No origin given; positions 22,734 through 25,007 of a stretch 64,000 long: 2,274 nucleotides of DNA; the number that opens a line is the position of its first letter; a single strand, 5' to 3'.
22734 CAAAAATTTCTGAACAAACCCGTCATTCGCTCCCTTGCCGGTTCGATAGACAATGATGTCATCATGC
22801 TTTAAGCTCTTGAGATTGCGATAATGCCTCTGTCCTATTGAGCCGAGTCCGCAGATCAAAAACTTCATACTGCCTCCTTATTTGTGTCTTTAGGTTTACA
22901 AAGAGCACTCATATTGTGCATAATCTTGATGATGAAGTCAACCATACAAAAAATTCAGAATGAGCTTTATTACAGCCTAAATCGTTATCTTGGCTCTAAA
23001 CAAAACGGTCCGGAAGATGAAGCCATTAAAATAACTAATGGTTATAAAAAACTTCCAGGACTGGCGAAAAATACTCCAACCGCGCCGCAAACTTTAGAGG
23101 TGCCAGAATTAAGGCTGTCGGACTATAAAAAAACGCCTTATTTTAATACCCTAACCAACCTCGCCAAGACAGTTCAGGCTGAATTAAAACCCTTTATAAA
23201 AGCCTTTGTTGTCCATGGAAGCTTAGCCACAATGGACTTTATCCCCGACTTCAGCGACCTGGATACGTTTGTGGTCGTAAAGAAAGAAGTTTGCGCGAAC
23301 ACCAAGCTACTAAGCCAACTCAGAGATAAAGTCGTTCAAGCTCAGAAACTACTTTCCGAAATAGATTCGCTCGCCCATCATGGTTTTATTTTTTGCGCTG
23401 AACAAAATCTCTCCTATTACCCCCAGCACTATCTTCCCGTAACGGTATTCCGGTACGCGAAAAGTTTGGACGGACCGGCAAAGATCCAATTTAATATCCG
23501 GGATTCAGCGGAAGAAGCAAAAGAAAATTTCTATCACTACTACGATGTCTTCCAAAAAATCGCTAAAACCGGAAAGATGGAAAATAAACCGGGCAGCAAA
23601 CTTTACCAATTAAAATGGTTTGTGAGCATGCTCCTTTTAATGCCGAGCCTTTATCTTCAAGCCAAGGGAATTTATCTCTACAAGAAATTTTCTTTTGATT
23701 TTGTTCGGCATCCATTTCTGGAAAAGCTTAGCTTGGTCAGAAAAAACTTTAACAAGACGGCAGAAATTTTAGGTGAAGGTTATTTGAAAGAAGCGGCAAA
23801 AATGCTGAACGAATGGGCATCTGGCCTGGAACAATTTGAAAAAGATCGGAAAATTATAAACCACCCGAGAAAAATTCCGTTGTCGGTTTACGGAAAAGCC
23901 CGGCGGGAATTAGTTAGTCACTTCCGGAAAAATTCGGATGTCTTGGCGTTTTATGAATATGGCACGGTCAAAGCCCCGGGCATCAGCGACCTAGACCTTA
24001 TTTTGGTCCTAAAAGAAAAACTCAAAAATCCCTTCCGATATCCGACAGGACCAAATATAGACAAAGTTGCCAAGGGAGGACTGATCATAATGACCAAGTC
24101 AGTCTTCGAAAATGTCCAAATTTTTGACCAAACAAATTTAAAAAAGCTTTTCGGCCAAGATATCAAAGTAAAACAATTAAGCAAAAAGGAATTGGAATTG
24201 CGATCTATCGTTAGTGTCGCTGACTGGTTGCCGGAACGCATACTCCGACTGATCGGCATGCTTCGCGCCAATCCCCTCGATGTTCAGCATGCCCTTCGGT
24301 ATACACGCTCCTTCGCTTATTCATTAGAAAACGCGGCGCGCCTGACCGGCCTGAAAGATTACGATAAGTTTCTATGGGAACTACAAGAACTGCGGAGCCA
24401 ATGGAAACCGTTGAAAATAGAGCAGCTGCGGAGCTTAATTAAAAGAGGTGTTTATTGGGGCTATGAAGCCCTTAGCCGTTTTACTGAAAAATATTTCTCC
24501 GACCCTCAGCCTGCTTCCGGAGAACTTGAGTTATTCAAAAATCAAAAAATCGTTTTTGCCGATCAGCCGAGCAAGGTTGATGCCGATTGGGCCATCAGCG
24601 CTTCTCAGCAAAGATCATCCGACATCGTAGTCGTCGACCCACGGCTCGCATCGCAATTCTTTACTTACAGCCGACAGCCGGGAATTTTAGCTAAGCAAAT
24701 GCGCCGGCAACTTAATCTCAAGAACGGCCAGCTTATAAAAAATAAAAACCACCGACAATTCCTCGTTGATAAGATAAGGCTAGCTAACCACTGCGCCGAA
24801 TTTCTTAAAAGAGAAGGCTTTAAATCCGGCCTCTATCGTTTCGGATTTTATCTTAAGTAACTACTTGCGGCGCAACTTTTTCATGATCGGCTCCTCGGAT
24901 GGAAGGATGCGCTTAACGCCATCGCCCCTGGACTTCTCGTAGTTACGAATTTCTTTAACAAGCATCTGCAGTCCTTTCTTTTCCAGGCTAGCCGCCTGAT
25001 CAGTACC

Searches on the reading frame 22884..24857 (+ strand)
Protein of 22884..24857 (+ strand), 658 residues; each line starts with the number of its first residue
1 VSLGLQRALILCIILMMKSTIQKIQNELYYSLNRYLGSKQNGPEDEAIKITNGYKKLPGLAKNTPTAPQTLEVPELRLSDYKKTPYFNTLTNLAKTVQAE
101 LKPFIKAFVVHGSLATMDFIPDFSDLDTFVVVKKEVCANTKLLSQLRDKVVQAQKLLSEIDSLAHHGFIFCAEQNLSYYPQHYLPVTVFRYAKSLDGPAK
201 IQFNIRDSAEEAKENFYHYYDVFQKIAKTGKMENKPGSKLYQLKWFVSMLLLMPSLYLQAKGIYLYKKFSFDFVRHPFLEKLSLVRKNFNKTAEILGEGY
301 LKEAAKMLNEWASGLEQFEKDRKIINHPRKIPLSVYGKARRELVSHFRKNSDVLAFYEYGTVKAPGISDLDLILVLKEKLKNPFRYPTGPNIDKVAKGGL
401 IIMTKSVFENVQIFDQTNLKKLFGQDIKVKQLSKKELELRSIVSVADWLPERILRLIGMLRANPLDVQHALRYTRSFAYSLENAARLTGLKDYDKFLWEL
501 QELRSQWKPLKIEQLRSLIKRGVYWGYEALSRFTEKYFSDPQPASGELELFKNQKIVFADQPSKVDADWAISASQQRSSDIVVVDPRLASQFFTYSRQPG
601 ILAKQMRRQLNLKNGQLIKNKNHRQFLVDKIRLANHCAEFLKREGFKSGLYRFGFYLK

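Call 3: search_protein_families(library=pfam, proteins=[window:22884-24857:+], max_evalue=10)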
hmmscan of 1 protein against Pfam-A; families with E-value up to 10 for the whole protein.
window:22884-24857:+ (658 aa): 2 families
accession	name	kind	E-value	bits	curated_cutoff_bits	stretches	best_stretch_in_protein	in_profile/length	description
PF01909.29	NTP_transf_2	-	4.8e-06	27.3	21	1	93-143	4-47/93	Nucleotidyltransferase domain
PF18765.7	Polbeta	-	7.7e-05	23.2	26.9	1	102-160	10-64/93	Polymerase beta, Nucleotidyltransferase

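Call 4: search_protein_families(library=ncbifam, proteins=[window:22884-24857:+], max_evalue=10)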
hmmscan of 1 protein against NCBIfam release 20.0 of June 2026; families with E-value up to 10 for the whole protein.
window:22884-24857:+ (658 aa): 1 family
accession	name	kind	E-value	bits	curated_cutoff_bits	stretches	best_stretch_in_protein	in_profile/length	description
NF012212.1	ANT_9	subfamily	0.016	14.4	340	1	91-170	7-83/249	aminoglycoside nucleotidyltransferase ANT(9)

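Call 6: find_homologous_proteins(query=window:22884-24857:+)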
Query window:22884-24857:+ (658 aa): 29 proteins with E <= 0.001 among 8000 candidates.
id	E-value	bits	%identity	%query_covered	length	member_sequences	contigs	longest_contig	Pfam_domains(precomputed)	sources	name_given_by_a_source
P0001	0.0e+0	1448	100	98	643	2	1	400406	PF01909.30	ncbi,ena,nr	ncbi:MAG: hypothetical protein G01um10143_163 [Parcubacteria group bacterium Gr01-1014_3]|nr:MAG: hy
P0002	2.2e-244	831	58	98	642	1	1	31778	PF18765.8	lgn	-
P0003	6.0e-244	829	59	97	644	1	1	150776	PF18765.8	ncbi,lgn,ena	-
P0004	2.1e-213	728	52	98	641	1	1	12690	PF18765.8,PF01909.30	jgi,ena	-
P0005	1.2e-211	723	53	97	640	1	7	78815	PF01909.30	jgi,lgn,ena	-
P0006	2.9e-208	711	51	98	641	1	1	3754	PF18765.8,PF01909.30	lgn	-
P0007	2.1e-193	662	50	97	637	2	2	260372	PF18765.8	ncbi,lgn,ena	ncbi:MAG: nucleotidyltransferase domain-containing protein [Patescibacteria group bacterium]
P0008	5.8e-190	651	49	97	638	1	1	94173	PF18765.8,PF01909.30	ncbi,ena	-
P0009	2.7e-178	612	47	97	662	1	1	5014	PF18765.8,PF01909.30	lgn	-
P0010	4.1e-165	569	46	97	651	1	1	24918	-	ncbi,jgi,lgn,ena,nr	ncbi:hypothetical protein KKF32_00450 [Patescibacteria group bacterium]|nr:hypothetical protein [Pat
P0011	1.0e-156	541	45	96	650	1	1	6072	-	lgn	-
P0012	1.2e-156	541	44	96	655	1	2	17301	-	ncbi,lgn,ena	ncbi:MAG: hypothetical protein AAB642_01095 [Patescibacteria group bacterium]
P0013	2.8e-153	530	66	55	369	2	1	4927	PF18765.8,PF01909.30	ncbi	ncbi:MAG: hypothetical protein AAB885_02430, partial [Patescibacteria group bacterium]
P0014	5.4e-145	502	41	94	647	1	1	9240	-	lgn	-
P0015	6.9e-145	502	43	96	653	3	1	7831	-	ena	-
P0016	9.6e-136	472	58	57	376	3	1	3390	PF18765.8,PF01909.30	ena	-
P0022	9.5e-31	125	26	49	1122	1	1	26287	PF13431.13,PF13414.13,PF13371.13,PF00515.35,PF13432.13,PF13428.13,PF13181.13,PF07719.24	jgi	jgi:tetratricopeptide (TPR) repeat protein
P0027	2.2e-23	101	29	36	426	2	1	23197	-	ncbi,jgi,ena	-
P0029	2.0e-5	41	34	15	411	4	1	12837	-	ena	-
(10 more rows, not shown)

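Call 13: search_solved_structures(query=A1, max_evalue=10, show_alignments=3)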
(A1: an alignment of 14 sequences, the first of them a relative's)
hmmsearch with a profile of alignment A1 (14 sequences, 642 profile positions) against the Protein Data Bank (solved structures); distinct sequences matched with E-value up to 10: 3.
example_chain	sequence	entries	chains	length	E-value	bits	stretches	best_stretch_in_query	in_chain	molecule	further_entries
8bd7_S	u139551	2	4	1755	0.25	13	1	464-625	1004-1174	Intraflagellar transport protein 172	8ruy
9ntn_G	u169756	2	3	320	0.36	12.4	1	89-118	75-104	CdnD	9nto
3nku_A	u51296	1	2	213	0.64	11.6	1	86-117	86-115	DrrA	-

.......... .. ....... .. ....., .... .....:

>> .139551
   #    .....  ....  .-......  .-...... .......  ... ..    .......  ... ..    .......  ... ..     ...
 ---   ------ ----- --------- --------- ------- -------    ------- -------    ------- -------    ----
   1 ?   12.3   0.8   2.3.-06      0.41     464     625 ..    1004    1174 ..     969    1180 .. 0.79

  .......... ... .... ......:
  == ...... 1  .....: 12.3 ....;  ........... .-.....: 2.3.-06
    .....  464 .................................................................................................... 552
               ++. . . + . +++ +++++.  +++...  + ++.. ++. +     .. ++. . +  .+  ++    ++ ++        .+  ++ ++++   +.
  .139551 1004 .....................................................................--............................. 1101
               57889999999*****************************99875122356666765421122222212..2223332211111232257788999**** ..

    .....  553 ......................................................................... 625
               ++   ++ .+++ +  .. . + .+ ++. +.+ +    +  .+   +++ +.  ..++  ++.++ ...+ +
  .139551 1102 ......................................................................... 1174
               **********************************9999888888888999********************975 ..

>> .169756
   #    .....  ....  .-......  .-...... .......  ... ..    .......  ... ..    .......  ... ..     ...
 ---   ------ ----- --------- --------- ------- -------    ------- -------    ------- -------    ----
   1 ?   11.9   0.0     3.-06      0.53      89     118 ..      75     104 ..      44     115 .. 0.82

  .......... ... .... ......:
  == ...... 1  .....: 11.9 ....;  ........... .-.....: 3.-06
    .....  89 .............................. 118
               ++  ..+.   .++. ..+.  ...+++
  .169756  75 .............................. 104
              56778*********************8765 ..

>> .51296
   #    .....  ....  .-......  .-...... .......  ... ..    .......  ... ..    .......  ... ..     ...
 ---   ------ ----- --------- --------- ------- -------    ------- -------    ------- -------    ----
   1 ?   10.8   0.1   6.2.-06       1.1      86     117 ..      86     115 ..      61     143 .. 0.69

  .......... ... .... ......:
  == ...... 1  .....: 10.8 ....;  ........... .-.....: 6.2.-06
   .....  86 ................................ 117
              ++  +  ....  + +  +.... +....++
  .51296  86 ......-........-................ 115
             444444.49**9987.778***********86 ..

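Call 16: find_encoding_contigs(protein=P0003, flank=10000, max_places=2)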
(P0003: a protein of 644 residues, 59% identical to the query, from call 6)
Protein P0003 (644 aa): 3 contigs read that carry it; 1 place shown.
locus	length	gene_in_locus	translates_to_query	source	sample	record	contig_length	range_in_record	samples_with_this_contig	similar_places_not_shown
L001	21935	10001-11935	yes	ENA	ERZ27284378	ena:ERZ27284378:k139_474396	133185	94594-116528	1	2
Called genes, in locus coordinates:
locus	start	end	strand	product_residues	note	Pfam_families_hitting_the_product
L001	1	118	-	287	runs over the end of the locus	PF13489:Methyltransf_23, PF01209:Ubie_methyltran (weak), PF08241:Methyltransf_11, PF13649:Methyltransf_25, PF13847:Methyltransf_31 (weak)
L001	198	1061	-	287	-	-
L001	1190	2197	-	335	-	PF00288:GHMP_kinases_N, PF08544:GHMP_kinases_C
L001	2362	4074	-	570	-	PF02310:B12-binding, PF04055:Radical_SAM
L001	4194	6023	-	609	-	-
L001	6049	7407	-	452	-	PF04464:Glyphos_transf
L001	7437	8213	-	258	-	PF00106:adh_short, PF01370:Epimerase (weak), PF13561:adh_short_C2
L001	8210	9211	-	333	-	PF01408:GFO_IDH_MocA, PF02894:GFO_IDH_MocA_C, PF22725:GFO_IDH_MocA_C3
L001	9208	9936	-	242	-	PF02348:CTP_transf_3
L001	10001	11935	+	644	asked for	PF18765:Polbeta (faint)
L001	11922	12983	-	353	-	PF03102:NeuB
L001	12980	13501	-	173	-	PF08282:Hydrolase_3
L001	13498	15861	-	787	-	PF09586:YfhO (weak)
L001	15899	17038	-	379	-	PF00155:Aminotran_1_2 (weak), PF01041:DegT_DnrJ_EryC1, PF01053:Cys_Met_Meta_PP (weak), PF01212:Beta_elim_lyase, PF00266:Aminotran_5 (weak)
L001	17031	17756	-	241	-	PF00535:Glycos_transf_2, PF10111:Glyco_tranf_2_2 (weak), PF13641:Glyco_tranf_2_3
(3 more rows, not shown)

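Call 17: find_encoding_contigs(protein=P0007, flank=10000, max_places=2)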
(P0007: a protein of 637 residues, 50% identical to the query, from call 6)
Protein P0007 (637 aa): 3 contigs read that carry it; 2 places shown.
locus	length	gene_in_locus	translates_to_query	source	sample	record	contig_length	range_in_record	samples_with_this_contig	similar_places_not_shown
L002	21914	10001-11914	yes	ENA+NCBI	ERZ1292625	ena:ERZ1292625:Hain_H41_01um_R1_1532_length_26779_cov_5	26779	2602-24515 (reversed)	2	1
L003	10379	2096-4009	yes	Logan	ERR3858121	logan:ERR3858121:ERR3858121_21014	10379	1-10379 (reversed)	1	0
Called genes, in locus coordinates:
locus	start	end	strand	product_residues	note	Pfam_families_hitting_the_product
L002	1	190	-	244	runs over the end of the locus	PF00535:Glycos_transf_2, PF13641:Glyco_tranf_2_3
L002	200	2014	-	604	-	-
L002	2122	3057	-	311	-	PF01522:Polysacc_deac_1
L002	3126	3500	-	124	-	PF05635:23S_rRNA_IVP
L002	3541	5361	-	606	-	PF05711:TylF, PF04464:Glyphos_transf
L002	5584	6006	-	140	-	PF01575:MaoC_dehydratas, PF13452:FAS1_DH_region (weak)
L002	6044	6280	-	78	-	-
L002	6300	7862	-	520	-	-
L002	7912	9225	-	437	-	PF04464:Glyphos_transf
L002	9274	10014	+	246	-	PF02348:CTP_transf_3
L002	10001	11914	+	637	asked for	PF18765:Polbeta (faint)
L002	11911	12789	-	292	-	PF03102:NeuB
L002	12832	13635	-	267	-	PF05148:Methyltransf_8 (weak), PF13489:Methyltransf_23, PF13847:Methyltransf_31 (faint), PF08241:Methyltransf_11, PF08242:Methyltransf_12 (weak), PF13649:Methyltransf_25 (weak)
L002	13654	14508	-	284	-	PF01370:Epimerase, PF02719:Polysacc_synt_2, PF04321:RmlD_sub_bind, PF01073:3Beta_HSD (weak), PF16363:GDP_Man_Dehyd, PF07993:NAD_binding_4 (weak)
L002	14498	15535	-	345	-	PF01073:3Beta_HSD, PF01370:Epimerase, PF02719:Polysacc_synt_2, PF04321:RmlD_sub_bind, PF07993:NAD_binding_4, PF16363:GDP_Man_Dehyd, PF13460:NAD_binding_10 (weak)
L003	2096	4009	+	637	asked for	PF18765:Polbeta (faint)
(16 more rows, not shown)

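Call 20: find_encoding_contigs(protein=P0027, flank=10000, max_places=2)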
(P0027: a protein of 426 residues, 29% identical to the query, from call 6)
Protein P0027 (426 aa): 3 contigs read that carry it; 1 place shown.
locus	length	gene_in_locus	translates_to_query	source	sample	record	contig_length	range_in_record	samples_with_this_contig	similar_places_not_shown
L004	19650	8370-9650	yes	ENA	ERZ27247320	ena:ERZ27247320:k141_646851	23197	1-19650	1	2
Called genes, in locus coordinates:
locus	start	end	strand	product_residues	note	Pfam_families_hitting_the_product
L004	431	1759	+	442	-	PF00753:Lactamase_B, PF12706:Lactamase_B_2 (weak), PF22505:RNase_J_b_CASP, PF07521:RMMBL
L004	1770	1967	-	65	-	-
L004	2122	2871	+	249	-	PF00705:PCNA_N, PF02144:Rad1 (faint), PF02747:PCNA_C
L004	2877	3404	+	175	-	PF03352:Adenine_glyco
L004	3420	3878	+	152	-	-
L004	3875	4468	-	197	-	-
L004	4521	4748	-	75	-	-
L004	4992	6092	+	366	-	PF13477:Glyco_trans_4_2 (weak), PF13579:Glyco_trans_4_4, PF13439:Glyco_transf_4, PF00534:Glycos_transf_1, PF13692:Glyco_trans_1_4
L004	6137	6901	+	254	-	PF00731:AIRC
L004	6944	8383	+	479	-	PF01943:Polysacc_synt, PF13440:Polysacc_synt_3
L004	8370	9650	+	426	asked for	-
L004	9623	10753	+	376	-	-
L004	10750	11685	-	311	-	PF01073:3Beta_HSD, PF01370:Epimerase, PF02719:Polysacc_synt_2 (faint), PF04321:RmlD_sub_bind (weak), PF07993:NAD_binding_4 (faint), PF16363:GDP_Man_Dehyd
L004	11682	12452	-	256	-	PF00483:NTP_transferase, PF12804:NTP_transf_3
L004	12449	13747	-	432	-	PF03446:NAD_binding_2 (weak), PF03721:UDPG_MGDP_dh_N, PF03807:F420_oxidored (faint), PF00984:UDPG_MGDP_dh, PF03720:UDPG_MGDP_dh_C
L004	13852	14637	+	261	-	PF00483:NTP_transferase, PF12804:NTP_transf_3 (weak)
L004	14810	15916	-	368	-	PF05833:NFACT_N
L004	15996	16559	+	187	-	-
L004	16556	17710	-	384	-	PF00155:Aminotran_1_2, PF01041:DegT_DnrJ_EryC1 (weak)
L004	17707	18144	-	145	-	PF00004:AAA (weak), PF06745:ATPase (faint), PF09848:SLFN-g3_helicase (weak), PF13189:Cytidylate_kin2 (weak), PF13238:AAA_18, PF13521:AAA_28 (weak), PF13671:AAA_33 (faint), PF13207:AAA_17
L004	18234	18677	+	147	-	PF01381:HTH_3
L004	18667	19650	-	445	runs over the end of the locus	PF03901:Glyco_transf_22, PF13231:PMT_2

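Call 21: find_encoding_contigs(protein=P0029, flank=10000, max_places=2)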
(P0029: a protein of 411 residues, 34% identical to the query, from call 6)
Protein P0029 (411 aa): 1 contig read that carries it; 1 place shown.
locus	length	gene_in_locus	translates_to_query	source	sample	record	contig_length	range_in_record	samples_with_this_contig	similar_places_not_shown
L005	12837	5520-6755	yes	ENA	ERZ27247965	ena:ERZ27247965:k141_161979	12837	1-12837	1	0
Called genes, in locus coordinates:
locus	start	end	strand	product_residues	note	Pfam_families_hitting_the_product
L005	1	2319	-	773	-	?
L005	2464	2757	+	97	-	PF00196:GerE (weak)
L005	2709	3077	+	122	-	PF00072:Response_reg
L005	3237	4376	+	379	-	PF13489:Methyltransf_23, PF08241:Methyltransf_11, PF08242:Methyltransf_12 (weak), PF13649:Methyltransf_25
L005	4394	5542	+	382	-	-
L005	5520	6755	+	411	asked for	-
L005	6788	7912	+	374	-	PF01075:Glyco_transf_9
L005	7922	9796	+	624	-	PF13231:PMT_2 (weak)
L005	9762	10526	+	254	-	-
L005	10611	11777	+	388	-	PF20706:GT4-conflict, PF00534:Glycos_transf_1, PF13692:Glyco_trans_1_4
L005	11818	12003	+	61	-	-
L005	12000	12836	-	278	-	?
